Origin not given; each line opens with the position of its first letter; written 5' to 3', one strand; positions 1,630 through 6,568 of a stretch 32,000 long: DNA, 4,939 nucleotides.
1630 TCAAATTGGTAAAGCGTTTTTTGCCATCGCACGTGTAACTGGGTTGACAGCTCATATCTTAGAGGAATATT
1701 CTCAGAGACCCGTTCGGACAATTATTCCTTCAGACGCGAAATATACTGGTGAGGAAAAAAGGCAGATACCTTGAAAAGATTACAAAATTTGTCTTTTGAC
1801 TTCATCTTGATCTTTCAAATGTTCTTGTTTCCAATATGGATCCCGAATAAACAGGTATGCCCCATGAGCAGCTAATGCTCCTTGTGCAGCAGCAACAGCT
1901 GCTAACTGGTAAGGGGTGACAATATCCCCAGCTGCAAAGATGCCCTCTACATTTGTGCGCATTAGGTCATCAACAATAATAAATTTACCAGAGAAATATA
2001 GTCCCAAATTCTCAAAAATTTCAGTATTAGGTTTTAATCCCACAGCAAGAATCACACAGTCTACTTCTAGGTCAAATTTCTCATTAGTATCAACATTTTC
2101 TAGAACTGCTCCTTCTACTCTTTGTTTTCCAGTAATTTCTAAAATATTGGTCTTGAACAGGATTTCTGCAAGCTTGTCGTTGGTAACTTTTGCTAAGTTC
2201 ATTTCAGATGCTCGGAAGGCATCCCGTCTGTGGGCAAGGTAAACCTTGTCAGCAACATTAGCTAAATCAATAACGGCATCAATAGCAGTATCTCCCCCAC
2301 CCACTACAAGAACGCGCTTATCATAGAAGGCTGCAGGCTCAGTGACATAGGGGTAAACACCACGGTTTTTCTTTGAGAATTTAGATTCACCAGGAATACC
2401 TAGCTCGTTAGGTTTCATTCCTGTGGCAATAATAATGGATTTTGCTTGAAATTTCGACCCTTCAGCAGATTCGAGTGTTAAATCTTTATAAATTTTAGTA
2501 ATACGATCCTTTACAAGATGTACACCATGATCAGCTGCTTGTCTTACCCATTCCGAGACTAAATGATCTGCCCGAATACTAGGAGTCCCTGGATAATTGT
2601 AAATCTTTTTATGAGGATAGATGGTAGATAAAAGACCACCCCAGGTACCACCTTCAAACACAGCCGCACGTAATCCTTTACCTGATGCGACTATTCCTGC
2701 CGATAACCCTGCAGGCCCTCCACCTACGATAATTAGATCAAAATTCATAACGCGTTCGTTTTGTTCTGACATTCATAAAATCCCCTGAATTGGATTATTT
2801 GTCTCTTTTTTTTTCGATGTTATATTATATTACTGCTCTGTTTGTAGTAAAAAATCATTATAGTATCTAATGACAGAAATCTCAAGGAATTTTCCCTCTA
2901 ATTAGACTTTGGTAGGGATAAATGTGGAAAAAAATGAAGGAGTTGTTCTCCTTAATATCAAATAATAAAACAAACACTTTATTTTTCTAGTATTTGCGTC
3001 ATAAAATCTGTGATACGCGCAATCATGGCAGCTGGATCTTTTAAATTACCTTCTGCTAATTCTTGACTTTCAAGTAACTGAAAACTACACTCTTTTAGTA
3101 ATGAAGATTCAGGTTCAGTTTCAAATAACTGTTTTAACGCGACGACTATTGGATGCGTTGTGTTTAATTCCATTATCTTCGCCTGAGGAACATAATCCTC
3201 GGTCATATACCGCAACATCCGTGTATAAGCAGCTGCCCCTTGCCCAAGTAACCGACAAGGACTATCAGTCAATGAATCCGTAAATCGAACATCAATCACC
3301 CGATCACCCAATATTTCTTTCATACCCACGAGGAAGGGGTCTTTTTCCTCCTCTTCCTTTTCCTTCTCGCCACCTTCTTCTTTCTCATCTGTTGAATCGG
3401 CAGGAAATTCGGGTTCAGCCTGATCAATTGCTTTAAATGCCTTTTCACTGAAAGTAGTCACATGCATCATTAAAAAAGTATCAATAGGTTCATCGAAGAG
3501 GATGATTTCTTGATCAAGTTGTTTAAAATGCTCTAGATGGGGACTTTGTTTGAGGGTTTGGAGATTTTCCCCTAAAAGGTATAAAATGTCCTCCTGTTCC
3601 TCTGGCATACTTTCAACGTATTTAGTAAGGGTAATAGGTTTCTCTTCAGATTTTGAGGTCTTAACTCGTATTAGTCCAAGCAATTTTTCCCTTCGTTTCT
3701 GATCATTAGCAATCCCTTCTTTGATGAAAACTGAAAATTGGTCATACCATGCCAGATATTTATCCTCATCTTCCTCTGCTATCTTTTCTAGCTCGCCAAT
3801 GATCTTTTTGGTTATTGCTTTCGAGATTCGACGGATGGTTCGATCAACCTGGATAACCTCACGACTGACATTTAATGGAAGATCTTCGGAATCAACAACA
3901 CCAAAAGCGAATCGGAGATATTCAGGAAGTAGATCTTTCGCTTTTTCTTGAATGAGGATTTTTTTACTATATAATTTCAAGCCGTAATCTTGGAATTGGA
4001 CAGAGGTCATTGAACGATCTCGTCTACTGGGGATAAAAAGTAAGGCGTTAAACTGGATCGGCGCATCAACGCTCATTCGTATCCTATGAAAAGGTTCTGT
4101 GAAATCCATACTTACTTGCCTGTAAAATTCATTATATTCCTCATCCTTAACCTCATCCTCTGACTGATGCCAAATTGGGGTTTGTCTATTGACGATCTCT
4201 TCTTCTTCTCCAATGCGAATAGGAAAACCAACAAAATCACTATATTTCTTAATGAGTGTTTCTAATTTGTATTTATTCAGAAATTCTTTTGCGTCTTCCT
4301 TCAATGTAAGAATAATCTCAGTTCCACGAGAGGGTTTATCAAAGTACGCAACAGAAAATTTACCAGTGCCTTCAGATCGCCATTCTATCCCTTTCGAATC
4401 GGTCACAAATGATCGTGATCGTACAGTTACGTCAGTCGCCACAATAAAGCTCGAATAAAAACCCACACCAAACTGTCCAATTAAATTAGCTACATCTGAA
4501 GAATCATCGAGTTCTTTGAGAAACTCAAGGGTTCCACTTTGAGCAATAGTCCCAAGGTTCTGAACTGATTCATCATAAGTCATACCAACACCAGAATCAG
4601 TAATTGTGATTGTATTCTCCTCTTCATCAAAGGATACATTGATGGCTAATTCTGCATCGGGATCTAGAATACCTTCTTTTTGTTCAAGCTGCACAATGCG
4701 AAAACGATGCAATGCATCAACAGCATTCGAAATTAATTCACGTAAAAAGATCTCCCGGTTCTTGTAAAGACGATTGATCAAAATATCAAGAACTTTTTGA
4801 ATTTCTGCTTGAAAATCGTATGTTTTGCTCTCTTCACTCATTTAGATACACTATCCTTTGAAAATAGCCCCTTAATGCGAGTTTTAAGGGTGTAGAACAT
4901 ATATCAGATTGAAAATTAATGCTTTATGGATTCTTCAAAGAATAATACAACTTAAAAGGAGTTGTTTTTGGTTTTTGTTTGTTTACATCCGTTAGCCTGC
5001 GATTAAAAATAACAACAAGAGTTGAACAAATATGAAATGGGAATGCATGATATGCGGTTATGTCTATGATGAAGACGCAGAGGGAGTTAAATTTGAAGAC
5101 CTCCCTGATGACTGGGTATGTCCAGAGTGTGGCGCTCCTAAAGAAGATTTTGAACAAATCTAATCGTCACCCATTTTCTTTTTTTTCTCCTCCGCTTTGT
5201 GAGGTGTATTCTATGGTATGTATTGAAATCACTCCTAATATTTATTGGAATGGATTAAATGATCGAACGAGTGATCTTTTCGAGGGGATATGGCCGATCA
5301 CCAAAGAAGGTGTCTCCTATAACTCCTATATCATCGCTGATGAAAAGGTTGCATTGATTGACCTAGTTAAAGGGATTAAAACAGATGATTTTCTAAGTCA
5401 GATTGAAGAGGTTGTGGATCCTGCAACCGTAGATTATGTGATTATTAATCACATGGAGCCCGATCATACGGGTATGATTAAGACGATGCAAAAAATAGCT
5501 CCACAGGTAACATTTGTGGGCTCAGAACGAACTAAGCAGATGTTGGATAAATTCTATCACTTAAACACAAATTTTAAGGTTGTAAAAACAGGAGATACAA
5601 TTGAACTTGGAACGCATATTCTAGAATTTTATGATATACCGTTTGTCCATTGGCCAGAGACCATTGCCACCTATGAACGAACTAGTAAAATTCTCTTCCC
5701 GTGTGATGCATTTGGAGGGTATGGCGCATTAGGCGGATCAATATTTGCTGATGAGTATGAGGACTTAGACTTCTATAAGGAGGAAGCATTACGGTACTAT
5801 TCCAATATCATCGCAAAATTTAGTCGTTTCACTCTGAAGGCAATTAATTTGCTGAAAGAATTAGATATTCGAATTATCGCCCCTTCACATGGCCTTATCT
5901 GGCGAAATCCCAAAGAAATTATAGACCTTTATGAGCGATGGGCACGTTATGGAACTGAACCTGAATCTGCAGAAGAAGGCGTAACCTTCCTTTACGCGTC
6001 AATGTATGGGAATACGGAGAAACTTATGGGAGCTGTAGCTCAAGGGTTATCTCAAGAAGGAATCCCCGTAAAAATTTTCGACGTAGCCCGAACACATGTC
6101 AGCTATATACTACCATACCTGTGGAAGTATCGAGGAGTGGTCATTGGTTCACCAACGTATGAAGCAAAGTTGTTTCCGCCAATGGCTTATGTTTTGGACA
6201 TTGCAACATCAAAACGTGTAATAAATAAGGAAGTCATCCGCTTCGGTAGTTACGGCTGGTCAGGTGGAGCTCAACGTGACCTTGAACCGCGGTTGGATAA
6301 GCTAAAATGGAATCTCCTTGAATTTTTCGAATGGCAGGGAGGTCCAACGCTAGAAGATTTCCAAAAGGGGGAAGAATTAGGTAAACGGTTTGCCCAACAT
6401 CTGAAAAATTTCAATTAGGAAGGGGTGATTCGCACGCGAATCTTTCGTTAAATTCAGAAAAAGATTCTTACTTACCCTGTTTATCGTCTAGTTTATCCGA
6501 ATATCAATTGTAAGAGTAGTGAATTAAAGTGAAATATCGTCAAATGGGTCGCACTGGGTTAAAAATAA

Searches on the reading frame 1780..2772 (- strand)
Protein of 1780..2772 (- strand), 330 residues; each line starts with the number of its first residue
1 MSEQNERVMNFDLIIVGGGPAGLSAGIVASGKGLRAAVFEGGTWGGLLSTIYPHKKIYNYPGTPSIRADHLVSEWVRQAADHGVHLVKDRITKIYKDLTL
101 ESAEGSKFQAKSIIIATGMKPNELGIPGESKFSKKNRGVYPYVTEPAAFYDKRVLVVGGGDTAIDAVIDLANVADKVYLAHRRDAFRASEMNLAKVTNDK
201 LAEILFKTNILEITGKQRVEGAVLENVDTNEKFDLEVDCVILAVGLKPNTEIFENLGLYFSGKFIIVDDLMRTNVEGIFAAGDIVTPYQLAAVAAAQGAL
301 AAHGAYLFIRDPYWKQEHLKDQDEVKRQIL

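Call 20: search_protein_families(library=pfam, proteins=[window:1780-2772:-])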
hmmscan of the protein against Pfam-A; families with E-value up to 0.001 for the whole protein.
window:1780-2772:- (330 aa): 10 families
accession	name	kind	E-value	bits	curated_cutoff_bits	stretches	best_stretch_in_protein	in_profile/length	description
PF07992.20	Pyr_redox_2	-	3.6e-47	161.6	26.1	1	11-298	1-291/291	Pyridine nucleotide-disulphide oxidoreductase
PF13738.12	Pyr_redox_3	-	1e-27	97.6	30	2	91-282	107-305/305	Pyridine nucleotide-disulphide oxidoreductase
PF00070.33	Pyr_redox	-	1.2e-08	35.8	22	1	153-224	1-79/82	Pyridine nucleotide-disulphide oxidoreductase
PF13434.12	Lys_Orn_oxgnase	-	2.3e-07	30.7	21.3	1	101-190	139-229/339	L-lysine 6-monooxygenase/L-ornithine 5-monooxygenase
PF01266.30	DAO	-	3.6e-07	30.5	27.9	0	60-124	140-209/353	FAD dependent oxidoreductase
PF03486.20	HI0933_like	-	5.9e-06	26.3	50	0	12-42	2-32/244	HI0933-like protein Rossmann domain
PF00743.25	FMO-like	-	1.1e-05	24.5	22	1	127-216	160-248/532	Flavin-binding monooxygenase-like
PF12831.13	FAD_oxidored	-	1.5e-05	25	27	1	12-60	1-50/416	FAD dependent oxidoreductase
PF01946.23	Thi4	-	9.1e-05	22.2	26.2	1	6-46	13-60/235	Thi4 family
PF00890.30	FAD_binding_2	-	0.00085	19.1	20.4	1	12-43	1-32/414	FAD binding domain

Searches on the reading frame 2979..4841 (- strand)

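Call 20: search_protein_families(library=pfam, proteins=[window:2979-4841:-])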
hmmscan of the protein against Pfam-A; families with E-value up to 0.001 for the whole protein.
window:2979-4841:- (620 aa): 3 families
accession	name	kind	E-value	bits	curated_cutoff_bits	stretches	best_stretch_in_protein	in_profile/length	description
PF00183.23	HSP90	-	4.1e-103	346.5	24.4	1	213-618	78-490/518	Hsp90 protein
PF13589.12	HATPase_c_3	-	1.2e-08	35.5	25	1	33-144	7-94/137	Histidine kinase-, DNA gyrase B-, and HSP90-like ATPase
PF02518.31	HATPase_c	-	1.5e-05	25.8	26.4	1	31-182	4-109/111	Histidine kinase-, DNA gyrase B-, and HSP90-like ATPase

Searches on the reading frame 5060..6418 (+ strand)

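Call 20: search_protein_families(library=pfam, proteins=[window:5060-6418:+])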
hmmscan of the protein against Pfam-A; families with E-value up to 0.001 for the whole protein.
window:5060-6418:+ (452 aa): 4 families
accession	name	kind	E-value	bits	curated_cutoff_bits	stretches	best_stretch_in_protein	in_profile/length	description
PF19583.5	ODP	-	4e-24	86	27.2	1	86-278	2-194/194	ODP family beta lactamase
PF00258.30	Flavodoxin_1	-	1.3e-09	38.8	25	1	311-430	2-132/143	Flavodoxin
PF00753.33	Lactamase_B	-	7.6e-06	26.4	22.7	1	86-222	5-155/196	Metallo-beta-lactamase superfamily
PF12706.13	Lactamase_B_2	-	6.3e-05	23.1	27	1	117-200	24-115/200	Beta-lactamase superfamily domain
